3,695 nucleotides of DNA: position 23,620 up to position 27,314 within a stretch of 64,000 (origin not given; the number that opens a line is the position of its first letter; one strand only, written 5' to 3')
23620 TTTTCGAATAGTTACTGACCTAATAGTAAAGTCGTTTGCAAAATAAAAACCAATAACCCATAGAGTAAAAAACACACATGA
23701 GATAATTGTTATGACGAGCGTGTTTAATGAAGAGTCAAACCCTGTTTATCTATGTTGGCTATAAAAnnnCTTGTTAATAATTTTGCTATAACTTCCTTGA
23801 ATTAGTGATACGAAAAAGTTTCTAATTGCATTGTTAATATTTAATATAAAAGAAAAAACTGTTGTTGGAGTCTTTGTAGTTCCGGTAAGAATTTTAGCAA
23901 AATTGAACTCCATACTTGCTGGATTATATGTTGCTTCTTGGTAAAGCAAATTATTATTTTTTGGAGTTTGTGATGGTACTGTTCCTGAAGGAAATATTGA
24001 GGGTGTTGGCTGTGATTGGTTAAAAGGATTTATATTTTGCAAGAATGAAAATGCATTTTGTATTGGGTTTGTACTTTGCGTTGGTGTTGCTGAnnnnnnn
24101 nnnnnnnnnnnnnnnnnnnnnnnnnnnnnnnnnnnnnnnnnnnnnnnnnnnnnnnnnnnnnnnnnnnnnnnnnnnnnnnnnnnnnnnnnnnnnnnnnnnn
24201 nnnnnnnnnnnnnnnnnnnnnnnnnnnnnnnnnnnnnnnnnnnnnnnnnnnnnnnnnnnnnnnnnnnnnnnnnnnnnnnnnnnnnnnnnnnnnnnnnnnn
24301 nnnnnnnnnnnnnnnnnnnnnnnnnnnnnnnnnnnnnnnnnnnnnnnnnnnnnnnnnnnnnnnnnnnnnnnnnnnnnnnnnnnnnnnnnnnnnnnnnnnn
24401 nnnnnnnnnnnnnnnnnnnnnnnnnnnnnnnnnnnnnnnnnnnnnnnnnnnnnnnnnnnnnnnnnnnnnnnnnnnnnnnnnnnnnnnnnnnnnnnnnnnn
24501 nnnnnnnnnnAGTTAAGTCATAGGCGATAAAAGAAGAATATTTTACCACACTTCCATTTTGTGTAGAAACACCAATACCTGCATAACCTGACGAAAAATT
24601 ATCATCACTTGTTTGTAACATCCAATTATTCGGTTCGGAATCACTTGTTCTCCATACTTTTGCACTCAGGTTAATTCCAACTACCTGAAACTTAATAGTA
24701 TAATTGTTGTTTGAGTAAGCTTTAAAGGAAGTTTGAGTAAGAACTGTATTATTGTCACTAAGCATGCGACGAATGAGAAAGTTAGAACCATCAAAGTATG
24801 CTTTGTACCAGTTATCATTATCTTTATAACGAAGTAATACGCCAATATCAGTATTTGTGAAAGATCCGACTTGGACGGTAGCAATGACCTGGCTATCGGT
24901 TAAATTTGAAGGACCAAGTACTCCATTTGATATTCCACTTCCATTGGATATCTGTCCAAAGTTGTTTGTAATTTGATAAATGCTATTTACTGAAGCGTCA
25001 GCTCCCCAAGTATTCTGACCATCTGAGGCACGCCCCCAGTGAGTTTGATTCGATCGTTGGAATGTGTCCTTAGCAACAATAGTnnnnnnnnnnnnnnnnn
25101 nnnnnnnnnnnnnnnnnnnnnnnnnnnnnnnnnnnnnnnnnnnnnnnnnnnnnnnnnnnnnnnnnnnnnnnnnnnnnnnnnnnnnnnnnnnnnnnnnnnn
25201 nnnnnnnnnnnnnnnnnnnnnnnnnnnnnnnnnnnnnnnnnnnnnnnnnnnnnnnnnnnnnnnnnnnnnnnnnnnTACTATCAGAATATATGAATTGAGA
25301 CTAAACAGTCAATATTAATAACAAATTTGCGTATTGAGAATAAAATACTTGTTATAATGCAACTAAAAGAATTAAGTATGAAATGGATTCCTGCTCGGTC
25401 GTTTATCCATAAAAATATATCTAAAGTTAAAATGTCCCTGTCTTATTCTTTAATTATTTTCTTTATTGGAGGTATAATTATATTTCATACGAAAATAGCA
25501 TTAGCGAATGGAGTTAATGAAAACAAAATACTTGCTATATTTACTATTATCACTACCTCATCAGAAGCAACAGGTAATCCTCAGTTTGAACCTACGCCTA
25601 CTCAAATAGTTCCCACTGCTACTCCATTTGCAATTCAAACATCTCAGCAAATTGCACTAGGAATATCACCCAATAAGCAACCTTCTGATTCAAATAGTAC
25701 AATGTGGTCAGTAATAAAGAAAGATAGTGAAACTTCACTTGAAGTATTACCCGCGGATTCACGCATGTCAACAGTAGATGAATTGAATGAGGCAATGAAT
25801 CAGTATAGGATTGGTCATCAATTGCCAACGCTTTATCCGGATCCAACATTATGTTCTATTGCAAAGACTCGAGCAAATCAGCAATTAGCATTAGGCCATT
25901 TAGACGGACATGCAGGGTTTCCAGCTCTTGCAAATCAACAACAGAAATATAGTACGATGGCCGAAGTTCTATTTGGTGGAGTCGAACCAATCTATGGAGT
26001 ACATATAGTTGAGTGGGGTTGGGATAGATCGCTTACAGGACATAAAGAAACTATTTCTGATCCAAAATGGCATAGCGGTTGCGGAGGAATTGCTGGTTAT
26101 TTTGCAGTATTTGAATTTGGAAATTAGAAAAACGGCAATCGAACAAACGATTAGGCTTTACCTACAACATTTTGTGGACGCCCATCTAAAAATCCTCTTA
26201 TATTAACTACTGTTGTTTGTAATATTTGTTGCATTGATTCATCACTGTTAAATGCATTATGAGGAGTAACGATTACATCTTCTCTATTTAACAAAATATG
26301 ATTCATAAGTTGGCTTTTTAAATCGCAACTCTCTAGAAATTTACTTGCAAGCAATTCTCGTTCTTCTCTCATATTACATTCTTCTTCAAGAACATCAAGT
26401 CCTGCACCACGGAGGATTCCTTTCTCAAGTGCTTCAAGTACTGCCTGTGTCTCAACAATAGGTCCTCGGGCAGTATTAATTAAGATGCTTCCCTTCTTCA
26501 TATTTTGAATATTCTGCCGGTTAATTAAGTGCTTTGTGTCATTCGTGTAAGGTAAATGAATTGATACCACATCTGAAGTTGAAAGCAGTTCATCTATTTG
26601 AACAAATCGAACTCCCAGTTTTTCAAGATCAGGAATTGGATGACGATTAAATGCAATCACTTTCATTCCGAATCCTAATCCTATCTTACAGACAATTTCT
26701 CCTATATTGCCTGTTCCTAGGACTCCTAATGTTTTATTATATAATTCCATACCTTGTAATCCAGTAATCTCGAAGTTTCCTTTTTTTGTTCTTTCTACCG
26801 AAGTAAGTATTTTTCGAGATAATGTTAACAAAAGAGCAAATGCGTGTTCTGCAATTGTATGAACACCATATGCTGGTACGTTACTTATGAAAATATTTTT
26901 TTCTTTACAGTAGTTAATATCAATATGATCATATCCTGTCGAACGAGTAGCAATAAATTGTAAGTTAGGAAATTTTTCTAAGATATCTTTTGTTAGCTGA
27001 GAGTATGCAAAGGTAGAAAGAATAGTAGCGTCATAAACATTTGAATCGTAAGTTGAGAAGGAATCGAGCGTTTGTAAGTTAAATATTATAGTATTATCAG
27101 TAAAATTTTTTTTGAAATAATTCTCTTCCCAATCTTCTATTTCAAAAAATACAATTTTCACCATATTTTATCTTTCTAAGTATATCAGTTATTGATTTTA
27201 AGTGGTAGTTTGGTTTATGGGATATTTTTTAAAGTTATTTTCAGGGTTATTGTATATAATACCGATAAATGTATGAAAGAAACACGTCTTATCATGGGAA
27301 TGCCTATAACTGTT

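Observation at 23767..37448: Three secreted S/T/P-rich proteins share a conserved, unannotated C-terminal tail domain (LLY[QH]EA[TA]Y.P ... NFA ... INN[AS]I..FF/IF ... KIIN[KR]): a candidate novel sorting or anchor signal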

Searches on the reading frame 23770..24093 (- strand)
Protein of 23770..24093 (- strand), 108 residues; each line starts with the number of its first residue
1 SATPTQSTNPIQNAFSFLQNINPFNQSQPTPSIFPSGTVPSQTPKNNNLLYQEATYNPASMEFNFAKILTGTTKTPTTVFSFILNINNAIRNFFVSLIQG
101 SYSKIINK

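Call 9: find_homologous_proteins(query=A1, max_evalue=0.01)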
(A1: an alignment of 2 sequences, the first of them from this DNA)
Query A1 (2 sequences): 55 candidates shared short words with the query, none scored E <= 0.01.

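Call 30: find_homologous_proteins(query=A3, max_evalue=0.01)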
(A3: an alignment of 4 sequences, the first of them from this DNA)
Query A3 (4 sequences): 507 candidates shared short words with the query, none scored E <= 0.01.

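Call 31: find_related_loci(query=A3, collection=genome_contigs, flank=10000)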
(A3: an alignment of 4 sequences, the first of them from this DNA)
Query A3 (108 aa) in genome_contigs; peptide patterns used: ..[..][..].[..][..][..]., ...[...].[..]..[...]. (x = any residue, [..] = any of these).
416 stretches matched a pattern, but none encodes a relative of the query by tblastn (E <= 1e-3).

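Call 32: find_related_loci(query=A3, collection=metagenome_contigs, flank=10000)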
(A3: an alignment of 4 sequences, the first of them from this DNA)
Query A3 (108 aa) in metagenome_contigs; peptide patterns used: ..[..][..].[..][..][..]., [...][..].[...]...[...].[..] (x = any residue, [..] = any of these).
600 stretches matched a pattern, but none encodes a relative of the query by tblastn (E <= 1e-3).

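Call 45: predict_structure(alignment_id=A3)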
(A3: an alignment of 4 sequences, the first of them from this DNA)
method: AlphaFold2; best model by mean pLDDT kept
length: 108 residues; sequences in the alignment: 4
mean_pLDDT: 54.4   pTM: 0.21
mean pLDDT of the five models: 54.4, 54.3, 53.3, 46.1, 45.7
residues with pLDDT >= 90: 0; 70-90: 16; 50-70: 41; < 50: 51
segments of 3 or more residues with pLDDT < 50: 1-7, 25-48, 60-65, 67-74
pLDDT, mean of each block of 10 residues (from residue 1): 48 60 47 42 43 50 48 53 69 79 63
secondary structure, 60 per line:
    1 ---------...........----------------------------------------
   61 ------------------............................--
elements in order: H10-20 H79-106

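Call 55: search_protein_families(library=ncbifam, proteins=[window:23770-24093:-], max_evalue=10)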
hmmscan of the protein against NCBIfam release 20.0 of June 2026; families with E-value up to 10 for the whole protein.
seq(108 aa): 0 families

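Call 56: search_protein_families(library=pfam, proteins=[window:23770-24093:-], max_evalue=10)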
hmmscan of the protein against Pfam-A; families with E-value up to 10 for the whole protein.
seq(108 aa): 1 family
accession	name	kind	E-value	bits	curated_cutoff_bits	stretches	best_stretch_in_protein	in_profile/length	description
PF10075.15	CSN8_PSD8_EIF3K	-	0.0057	17.1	23.7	1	39-106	30-99/144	CSN8/PSMD8/EIF3K family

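Call 65: find_related_loci(query=A3, collection=viral_contigs, flank=5000)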
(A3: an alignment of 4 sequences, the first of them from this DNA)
Query A3 (108 aa) in viral_contigs; peptide patterns used: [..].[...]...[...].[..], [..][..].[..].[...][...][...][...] (x = any residue, [..] = any of these).
110 stretches matched a pattern, but none encodes a relative of the query by tblastn (E <= 1e-3).

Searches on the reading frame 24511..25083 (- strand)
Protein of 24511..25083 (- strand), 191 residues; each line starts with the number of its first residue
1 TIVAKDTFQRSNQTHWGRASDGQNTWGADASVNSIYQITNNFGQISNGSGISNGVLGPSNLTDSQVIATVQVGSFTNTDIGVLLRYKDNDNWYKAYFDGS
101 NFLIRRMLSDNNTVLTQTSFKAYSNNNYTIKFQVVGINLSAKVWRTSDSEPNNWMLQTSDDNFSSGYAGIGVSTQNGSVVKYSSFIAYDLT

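Call 49: search_protein_families(library=pfam, proteins=[window:24511-25083:-], max_evalue=5)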
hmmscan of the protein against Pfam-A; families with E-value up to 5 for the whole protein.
seq(191 aa): 1 family
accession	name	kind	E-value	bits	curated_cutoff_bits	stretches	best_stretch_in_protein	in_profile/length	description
PF19072.5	DUF5768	-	0.081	13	27.2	1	76-159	8-88/123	Family of unknown function (DUF5768)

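Call 50: find_homologous_proteins(query=window:24511-25083:-, max_evalue=0.001)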
Query seq(191 aa) (191 aa): 48 proteins with E <= 0.001 among 92 candidates.
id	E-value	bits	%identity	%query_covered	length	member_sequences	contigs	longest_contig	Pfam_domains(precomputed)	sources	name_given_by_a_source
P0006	1.0e-56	210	52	98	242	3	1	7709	-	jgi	-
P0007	1.5e-44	170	44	97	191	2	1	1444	-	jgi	jgi:hypothetical protein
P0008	2.2e-44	170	45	96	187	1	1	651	-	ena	-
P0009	3.2e-43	166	44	97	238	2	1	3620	-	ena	-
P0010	1.1e-42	164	44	98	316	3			-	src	-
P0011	4.7e-42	162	44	98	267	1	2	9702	-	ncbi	-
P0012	3.1e-40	156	41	96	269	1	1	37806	-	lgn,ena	-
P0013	3.8e-40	156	43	96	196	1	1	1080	-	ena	-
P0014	7.5e-40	155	40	96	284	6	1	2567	-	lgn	-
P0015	2.2e-39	153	43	97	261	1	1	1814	-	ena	-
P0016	2.3e-39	153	41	96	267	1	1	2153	-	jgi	jgi:hypothetical protein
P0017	3.9e-39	152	40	96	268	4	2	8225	-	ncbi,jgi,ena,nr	ncbi:MAG TPA: hypothetical protein VEL69_07320 [Ktedonobacteraceae bacterium]|nr:hypothetical protei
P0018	6.6e-39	152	42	85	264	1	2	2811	-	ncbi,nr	ncbi:MAG: hypothetical protein M3Z24_16800 [Chloroflexota bacterium]|nr:hypothetical protein [Chloro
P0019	8.2e-38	148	37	97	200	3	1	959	-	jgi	jgi:hypothetical protein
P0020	2.3e-37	147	39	97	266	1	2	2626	-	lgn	-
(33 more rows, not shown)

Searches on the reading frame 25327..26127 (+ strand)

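Call 6: search_protein_families(library=pfam, proteins=[window:25327-26127:+], max_evalue=1)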
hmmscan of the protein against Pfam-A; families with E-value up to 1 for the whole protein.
window:25327-26127:+ (266 aa): 2 families
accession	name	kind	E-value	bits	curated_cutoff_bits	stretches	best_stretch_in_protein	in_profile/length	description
PF00188.32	CAP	-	0.00043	21.5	21.1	1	155-193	2-40/117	Cysteine-rich secretory protein family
PF02627.25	CMD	-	0.082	13.3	23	1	52-75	43-66/84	Carboxymuconolactone decarboxylase family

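Call 7: search_protein_families(library=ncbifam, proteins=[window:25327-26127:+], max_evalue=1)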
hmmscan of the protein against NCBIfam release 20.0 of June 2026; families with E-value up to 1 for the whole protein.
window:25327-26127:+ (266 aa): 0 families

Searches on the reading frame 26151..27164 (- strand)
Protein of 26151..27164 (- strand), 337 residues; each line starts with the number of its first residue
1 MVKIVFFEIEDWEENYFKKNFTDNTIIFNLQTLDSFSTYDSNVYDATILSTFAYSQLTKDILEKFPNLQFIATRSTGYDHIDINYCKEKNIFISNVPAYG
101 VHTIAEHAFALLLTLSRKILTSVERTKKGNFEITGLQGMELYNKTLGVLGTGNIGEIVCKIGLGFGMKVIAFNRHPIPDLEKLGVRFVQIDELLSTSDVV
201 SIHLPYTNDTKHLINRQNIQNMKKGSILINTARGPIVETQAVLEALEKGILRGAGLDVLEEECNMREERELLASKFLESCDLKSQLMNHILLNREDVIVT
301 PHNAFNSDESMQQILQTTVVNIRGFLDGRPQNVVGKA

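Call 13: find_encoding_contigs(protein=window:26151-27164:-, flank=10000, max_places=5)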
Protein window:26151-27164:- (337 aa): 1 contig read that carries it; 1 place shown.
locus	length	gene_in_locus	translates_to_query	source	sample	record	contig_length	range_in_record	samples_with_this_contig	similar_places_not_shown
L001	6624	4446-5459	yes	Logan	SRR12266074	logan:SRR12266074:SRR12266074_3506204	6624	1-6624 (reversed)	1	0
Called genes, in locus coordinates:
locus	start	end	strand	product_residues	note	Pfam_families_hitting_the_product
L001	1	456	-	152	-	?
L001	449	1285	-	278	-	PF00950:ABC-3, PF01032:FecCD (weak)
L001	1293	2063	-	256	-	PF02463:SMC_N (faint), PF00005:ABC_tran, PF13304:AAA_21 (weak)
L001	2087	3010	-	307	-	PF01297:ZnuA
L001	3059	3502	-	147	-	PF01475:FUR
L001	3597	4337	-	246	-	PF02424:ApbE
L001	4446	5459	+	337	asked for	PF00389:2-Hacid_dh, PF02826:2-Hacid_dh_C, PF03446:NAD_binding_2 (weak)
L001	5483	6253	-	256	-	-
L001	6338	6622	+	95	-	?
